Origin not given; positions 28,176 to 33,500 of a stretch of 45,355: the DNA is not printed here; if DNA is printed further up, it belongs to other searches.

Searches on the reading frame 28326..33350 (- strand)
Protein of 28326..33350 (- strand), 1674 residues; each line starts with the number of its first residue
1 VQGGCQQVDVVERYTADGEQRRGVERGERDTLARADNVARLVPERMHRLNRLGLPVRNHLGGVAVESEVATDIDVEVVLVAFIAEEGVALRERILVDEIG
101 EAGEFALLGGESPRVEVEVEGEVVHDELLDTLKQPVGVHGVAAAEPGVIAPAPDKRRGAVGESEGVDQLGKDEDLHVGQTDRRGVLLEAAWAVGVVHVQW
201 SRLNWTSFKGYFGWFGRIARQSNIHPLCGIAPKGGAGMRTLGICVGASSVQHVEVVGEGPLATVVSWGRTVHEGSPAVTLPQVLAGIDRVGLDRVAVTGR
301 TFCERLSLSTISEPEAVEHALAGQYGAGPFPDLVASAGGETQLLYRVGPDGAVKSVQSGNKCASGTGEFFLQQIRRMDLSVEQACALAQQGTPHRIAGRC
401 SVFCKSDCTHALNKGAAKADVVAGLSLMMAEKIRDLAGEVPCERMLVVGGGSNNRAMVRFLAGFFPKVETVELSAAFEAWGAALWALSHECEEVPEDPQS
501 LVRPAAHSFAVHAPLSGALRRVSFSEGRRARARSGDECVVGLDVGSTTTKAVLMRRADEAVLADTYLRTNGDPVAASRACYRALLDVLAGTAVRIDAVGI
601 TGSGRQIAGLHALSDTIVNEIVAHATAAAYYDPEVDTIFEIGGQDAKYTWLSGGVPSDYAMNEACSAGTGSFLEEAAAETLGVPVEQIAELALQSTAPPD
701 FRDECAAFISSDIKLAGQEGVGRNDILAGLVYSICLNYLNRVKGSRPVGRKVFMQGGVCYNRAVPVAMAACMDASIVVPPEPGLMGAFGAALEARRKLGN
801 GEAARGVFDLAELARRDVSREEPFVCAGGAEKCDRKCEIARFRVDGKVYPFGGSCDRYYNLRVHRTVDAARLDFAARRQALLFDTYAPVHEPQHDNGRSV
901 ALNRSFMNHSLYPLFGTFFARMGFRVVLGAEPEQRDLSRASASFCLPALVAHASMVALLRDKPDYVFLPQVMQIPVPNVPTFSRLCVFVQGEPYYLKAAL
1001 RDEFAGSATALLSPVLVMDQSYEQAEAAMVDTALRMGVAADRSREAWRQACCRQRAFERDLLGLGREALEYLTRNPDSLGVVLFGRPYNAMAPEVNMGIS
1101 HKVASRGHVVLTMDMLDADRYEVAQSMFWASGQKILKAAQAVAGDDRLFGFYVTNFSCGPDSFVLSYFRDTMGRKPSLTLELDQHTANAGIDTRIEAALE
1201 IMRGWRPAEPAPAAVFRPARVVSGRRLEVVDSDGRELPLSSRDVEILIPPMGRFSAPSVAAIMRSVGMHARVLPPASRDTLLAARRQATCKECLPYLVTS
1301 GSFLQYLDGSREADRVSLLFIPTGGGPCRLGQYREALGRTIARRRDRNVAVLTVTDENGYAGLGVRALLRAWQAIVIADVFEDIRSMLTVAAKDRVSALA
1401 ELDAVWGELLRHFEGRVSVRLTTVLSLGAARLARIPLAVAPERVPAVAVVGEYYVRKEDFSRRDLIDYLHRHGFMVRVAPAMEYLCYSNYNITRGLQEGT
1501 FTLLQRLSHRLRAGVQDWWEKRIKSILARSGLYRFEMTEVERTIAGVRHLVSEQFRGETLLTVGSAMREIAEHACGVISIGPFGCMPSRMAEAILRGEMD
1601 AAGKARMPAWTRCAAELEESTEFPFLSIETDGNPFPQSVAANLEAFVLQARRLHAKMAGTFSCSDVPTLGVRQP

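Call 74: search_protein_families(library=pfam, proteins=[window:28326-33350:-], max_evalue=0.0001)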
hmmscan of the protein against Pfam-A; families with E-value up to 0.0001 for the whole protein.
window:28326-33350:- (1674 aa): 3 families
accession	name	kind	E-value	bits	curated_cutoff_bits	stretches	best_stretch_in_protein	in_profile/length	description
PF01869.26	BcrAD_BadFG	-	4.6e-55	187.5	31.5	2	540-794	1-271/271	BadF/BadG/BcrA/BcrD ATPase family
PF09989.15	DUF2229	-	1.5e-41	142.9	29.4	1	900-1116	2-218/218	CoA enzyme activase uncharacterised domain (DUF2229)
PF02782.22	FGGY_C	-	1.8e-06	28.3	27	0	431-487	137-195/198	FGGY family of carbohydrate kinases, C-terminal domain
